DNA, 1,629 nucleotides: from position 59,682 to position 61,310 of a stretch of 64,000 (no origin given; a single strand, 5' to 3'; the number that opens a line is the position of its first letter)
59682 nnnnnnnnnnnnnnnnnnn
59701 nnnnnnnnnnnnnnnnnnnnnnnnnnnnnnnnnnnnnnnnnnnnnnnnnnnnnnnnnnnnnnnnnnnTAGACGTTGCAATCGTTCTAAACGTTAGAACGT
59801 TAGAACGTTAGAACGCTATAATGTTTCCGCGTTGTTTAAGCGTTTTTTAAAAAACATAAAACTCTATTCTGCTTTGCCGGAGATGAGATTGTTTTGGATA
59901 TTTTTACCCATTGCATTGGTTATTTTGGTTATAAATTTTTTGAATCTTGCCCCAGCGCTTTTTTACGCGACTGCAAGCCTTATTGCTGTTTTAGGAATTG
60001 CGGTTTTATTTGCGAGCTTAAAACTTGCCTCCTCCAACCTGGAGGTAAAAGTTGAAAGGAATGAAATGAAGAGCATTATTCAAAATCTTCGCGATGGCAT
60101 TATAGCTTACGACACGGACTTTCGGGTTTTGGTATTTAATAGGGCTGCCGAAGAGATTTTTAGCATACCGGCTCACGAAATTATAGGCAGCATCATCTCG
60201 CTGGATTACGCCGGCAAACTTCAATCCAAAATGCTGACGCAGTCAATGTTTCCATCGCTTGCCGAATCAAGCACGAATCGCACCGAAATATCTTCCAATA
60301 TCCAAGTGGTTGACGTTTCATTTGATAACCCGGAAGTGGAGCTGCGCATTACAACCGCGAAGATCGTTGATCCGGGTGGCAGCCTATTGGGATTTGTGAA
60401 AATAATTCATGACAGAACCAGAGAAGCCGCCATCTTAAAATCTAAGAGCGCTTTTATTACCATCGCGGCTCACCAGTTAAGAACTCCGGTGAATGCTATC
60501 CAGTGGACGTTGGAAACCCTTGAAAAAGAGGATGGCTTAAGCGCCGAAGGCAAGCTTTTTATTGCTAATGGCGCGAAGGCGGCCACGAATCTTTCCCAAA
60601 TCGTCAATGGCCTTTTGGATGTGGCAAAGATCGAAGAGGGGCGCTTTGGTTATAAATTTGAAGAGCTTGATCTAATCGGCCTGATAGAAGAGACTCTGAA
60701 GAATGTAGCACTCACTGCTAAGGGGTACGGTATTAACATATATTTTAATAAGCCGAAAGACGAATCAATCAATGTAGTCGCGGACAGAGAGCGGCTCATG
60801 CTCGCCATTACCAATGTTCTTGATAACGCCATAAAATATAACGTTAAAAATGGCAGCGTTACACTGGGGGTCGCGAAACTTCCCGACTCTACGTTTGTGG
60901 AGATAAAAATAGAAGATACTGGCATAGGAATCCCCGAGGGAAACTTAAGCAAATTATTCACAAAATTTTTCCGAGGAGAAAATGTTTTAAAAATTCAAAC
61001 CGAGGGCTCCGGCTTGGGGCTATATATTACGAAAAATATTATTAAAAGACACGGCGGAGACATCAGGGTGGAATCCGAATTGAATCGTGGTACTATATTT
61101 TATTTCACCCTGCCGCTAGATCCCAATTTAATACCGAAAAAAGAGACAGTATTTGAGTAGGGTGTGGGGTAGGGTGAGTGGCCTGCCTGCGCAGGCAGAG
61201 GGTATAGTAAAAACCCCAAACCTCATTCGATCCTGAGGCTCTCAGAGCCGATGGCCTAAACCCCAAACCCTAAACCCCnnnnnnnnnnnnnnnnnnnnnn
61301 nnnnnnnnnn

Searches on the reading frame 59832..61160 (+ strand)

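Call 101: search_protein_families(library=pfam, proteins=[window:59832-61160:+], max_evalue=0.001)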
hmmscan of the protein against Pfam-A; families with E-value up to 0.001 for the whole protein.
window:59832-61160:+ (442 aa): 4 families
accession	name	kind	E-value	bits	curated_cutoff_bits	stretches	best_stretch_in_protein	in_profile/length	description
PF02518.31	HATPase_c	-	4.9e-29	101.5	26.4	1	318-430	2-110/111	Histidine kinase-, DNA gyrase B-, and HSP90-like ATPase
PF00989.32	PAS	-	4.2e-13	49.7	22.6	1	78-195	2-113/113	PAS fold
PF00512.31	HisKA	-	1.2e-12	48.1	26.9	1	205-270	2-66/66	His Kinase A (phospho-acceptor) domain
PF08448.16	PAS_4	-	0.00026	21.6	23.1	1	85-198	3-108/110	PAS fold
